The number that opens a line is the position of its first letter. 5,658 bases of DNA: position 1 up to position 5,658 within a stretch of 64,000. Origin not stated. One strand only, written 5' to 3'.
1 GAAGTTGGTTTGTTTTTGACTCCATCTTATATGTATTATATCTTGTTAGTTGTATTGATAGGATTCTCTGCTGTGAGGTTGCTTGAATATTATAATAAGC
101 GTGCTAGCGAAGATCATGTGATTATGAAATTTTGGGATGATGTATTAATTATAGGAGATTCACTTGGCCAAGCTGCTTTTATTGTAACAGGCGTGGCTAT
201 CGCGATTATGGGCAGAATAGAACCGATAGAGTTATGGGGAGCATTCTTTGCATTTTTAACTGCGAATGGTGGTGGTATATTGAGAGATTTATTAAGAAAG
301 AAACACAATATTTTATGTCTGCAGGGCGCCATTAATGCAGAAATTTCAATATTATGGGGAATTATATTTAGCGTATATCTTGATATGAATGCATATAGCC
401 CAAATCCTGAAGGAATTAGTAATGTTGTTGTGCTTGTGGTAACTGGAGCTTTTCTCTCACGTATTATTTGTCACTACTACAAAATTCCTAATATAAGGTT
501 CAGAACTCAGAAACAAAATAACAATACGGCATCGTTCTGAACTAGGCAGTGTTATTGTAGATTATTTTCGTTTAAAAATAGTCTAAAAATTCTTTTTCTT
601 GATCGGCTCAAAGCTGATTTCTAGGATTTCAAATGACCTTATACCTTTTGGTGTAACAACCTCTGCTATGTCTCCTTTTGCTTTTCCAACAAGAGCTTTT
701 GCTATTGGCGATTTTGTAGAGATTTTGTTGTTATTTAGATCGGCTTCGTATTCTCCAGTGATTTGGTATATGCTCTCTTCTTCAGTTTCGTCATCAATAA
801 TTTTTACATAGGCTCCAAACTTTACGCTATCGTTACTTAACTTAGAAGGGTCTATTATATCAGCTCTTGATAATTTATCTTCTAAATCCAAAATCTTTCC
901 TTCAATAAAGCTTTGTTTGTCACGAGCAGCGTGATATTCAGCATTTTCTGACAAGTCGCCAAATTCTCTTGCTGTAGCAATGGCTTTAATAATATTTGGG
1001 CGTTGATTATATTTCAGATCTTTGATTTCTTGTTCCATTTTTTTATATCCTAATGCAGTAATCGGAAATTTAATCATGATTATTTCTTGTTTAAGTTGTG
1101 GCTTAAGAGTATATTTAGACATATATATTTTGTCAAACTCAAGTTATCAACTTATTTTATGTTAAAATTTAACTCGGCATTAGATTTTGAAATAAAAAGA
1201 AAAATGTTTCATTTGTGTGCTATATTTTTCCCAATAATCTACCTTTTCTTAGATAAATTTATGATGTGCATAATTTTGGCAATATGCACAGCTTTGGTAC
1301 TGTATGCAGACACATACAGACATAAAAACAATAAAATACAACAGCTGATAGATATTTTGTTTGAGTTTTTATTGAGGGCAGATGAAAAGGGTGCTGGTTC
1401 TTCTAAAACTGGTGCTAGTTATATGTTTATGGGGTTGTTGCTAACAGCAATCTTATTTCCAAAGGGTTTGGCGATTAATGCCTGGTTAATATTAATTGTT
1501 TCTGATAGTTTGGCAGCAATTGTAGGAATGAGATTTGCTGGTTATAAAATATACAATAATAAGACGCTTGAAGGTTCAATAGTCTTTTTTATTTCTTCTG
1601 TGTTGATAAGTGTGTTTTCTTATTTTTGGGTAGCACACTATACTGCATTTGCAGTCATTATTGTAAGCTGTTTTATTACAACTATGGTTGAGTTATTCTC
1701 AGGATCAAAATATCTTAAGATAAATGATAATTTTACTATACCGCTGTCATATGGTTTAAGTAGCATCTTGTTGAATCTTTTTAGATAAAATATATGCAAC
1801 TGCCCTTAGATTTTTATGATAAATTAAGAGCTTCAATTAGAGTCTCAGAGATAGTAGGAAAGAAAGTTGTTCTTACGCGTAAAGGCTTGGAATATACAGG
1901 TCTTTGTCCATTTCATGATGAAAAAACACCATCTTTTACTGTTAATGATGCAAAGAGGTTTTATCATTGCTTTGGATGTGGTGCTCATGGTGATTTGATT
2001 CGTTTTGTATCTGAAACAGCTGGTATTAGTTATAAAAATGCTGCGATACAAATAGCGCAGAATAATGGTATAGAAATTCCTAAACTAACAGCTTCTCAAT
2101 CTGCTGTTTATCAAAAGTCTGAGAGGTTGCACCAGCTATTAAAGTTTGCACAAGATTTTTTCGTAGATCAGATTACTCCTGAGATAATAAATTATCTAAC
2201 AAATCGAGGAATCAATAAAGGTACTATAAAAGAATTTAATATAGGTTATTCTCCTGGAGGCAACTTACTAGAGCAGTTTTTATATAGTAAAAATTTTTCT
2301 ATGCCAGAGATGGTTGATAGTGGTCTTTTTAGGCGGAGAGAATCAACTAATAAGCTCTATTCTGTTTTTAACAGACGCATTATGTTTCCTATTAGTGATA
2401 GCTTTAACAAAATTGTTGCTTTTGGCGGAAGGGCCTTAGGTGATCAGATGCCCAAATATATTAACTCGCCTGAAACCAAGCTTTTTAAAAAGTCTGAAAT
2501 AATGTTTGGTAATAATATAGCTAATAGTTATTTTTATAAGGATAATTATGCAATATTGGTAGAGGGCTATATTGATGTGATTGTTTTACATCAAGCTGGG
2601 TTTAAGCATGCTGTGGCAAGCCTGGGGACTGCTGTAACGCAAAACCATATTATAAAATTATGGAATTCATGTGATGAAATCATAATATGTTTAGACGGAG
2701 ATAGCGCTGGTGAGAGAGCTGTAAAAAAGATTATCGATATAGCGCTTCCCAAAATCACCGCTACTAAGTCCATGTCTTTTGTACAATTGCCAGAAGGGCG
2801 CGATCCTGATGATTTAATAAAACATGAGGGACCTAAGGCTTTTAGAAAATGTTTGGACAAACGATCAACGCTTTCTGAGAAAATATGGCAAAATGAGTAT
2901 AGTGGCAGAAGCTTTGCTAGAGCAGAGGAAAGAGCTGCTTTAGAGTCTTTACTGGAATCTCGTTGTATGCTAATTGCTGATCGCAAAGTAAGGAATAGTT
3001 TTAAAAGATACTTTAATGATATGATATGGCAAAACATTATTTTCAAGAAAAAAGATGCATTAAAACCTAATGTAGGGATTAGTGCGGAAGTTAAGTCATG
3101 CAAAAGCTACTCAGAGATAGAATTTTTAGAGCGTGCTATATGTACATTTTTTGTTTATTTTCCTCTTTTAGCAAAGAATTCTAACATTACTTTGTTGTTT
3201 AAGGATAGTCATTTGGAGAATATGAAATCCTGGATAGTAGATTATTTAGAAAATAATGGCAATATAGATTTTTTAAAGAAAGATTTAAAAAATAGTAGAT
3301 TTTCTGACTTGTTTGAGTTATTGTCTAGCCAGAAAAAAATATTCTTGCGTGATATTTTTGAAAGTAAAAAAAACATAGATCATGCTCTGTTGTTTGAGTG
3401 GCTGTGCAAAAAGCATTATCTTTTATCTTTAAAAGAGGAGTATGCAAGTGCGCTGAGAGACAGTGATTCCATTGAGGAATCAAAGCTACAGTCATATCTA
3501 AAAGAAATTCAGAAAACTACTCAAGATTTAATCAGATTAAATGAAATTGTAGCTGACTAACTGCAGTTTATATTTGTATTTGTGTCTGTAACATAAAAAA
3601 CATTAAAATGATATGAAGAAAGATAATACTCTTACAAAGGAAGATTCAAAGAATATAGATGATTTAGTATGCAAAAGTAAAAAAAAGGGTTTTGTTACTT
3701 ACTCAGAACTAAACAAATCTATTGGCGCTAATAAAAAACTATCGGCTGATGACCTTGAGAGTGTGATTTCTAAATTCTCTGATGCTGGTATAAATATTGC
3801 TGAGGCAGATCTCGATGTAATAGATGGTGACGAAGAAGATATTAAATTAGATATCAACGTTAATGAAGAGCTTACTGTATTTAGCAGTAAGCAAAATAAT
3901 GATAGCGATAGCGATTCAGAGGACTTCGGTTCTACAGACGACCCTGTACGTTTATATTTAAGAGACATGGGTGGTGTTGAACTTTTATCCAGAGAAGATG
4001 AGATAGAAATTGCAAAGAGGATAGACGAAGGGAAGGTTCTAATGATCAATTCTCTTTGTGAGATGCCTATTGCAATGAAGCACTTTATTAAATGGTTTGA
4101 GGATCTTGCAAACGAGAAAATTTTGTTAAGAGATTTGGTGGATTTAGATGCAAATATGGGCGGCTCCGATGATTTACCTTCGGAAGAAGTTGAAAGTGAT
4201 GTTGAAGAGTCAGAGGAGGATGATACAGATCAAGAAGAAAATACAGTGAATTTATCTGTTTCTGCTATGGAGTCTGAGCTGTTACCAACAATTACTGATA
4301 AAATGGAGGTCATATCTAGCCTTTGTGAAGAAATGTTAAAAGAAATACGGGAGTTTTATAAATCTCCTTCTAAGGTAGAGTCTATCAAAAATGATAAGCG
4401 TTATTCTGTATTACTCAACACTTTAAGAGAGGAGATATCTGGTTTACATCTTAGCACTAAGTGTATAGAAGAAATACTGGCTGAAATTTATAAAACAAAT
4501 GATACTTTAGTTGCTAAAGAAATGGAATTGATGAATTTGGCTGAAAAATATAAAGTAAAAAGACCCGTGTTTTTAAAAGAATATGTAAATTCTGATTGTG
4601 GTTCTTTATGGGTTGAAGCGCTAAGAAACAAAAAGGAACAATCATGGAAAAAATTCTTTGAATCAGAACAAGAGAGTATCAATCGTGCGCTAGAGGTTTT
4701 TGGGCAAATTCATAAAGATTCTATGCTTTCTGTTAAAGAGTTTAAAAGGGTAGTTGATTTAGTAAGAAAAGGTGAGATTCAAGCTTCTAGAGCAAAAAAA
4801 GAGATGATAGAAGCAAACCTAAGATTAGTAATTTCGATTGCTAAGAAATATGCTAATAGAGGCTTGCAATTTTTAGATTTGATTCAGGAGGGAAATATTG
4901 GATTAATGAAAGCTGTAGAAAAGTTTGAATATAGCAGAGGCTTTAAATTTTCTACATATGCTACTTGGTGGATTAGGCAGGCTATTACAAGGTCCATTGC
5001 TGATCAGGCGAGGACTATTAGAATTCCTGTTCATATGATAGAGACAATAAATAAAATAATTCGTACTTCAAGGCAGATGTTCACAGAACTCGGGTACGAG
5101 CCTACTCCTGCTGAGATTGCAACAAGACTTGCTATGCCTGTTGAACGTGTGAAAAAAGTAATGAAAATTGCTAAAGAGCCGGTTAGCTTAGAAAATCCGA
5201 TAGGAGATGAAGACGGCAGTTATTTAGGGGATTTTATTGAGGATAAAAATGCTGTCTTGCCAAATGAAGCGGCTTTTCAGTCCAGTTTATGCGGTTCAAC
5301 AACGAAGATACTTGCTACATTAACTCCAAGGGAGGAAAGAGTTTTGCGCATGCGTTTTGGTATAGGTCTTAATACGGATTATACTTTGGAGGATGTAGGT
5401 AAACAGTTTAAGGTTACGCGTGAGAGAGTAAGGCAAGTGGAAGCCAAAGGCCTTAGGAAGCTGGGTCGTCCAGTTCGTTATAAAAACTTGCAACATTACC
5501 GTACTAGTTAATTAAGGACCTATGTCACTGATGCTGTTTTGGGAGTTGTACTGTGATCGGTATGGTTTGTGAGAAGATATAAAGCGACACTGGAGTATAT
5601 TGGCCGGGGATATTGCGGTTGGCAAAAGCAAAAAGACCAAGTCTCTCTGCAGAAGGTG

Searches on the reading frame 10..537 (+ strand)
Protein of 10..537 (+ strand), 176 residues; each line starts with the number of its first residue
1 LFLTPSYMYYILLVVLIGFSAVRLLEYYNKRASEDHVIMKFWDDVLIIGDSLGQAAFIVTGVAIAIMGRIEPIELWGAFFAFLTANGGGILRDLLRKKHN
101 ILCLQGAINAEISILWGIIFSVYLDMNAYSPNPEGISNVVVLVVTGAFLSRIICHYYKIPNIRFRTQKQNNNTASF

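Call 54: search_protein_families(library=pfam, proteins=[window:10-537:+], max_evalue=0.00001)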
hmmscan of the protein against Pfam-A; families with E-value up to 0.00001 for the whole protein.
window:10-537:+ (176 aa): 1 family
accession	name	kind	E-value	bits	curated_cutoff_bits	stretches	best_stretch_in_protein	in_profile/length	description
PF03458.18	Gly_transporter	-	3.3e-08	33.7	23.5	1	50-121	4-74/78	Glycine transporter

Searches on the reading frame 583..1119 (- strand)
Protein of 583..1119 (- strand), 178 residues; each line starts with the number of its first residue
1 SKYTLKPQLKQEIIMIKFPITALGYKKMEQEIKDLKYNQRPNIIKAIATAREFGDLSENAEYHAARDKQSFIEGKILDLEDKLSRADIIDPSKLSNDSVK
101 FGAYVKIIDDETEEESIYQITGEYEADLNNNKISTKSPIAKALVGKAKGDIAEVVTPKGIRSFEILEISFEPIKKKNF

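Call 54: search_protein_families(library=pfam, proteins=[window:583-1119:-], max_evalue=0.00001)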
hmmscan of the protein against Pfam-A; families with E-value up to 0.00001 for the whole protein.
window:583-1119:- (178 aa): 2 families
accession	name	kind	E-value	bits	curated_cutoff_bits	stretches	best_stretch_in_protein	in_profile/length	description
PF03449.20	GreA_GreB_N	-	5.3e-29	100.7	24.5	1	19-88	2-71/71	Transcription elongation factor, N-terminal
PF01272.25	GreA_GreB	-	1.4e-23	83.1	26.9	1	95-169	2-76/77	Transcription elongation factor, GreA/GreB, C-term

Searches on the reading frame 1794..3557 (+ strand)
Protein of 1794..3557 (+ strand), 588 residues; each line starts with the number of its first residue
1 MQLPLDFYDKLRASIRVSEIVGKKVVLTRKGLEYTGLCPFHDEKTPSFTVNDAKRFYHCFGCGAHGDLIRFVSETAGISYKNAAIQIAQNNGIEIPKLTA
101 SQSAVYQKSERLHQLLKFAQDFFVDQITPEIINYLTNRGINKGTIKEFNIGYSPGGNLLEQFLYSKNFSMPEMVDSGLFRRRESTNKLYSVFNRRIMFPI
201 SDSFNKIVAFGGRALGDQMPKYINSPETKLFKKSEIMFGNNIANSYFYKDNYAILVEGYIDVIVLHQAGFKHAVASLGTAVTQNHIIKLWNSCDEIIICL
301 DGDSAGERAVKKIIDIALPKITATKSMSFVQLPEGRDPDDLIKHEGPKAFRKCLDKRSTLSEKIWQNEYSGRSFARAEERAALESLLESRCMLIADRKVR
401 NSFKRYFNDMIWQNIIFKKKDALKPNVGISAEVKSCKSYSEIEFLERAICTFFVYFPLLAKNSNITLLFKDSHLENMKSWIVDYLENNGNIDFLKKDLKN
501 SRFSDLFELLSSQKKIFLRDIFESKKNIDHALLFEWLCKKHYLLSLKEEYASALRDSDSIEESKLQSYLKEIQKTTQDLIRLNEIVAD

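Call 54: search_protein_families(library=pfam, proteins=[window:1794-3557:+], max_evalue=0.00001)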
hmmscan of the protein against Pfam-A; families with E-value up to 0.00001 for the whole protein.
window:1794-3557:+ (588 aa): 6 families
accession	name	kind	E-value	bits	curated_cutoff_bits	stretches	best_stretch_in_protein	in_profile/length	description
PF08275.17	DNAG_N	-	3.1e-36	124.7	26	1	128-241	11-125/128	DNA primase catalytic core, N-terminal domain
PF01807.25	Zn_ribbon_DnaG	-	8.1e-34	115.8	24.9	1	6-97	4-95/98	CHC2 zinc finger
PF13155.12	Toprim_2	-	2.4e-20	73.1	22.1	1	254-342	1-88/88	Toprim-like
PF13662.12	Toprim_4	-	4.4e-18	65.7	25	1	252-317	2-74/85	Toprim domain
PF01751.28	Toprim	-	1.7e-14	54.2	23.1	1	254-330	3-94/96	Toprim domain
PF13362.12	Toprim_3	-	5.9e-08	33.5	27.2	1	253-347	2-94/95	Toprim domain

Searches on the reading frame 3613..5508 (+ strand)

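Call 54: search_protein_families(library=pfam, proteins=[window:3613-5508:+], max_evalue=0.00001)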
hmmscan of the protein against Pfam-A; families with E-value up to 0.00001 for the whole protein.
window:3613-5508:+ (632 aa): 6 families
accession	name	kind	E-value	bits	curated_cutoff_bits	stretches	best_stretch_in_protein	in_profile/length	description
PF04546.19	Sigma70_ner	-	1.4e-30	107.3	29.7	1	152-365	2-208/210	Sigma-70, non-essential region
PF04539.22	Sigma70_r3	-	5.3e-25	87.8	25.3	1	477-553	1-77/78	Sigma-70 region 3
PF04542.20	Sigma70_r2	-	7.6e-24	83.7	24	1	398-468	1-71/71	Sigma-70 region 2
PF04545.22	Sigma70_r4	-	6.8e-19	67.6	24.1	1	567-617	2-48/50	Sigma-70, region 4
PF00140.25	Sigma70_r1_2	-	2.3e-11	43.9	22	1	110-141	1-32/34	Sigma-70 factor, region 1.2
PF03979.19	Sigma70_r1_1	-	2.4e-10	40.7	22.5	1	10-76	2-67/81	Sigma-70 factor, region 1.1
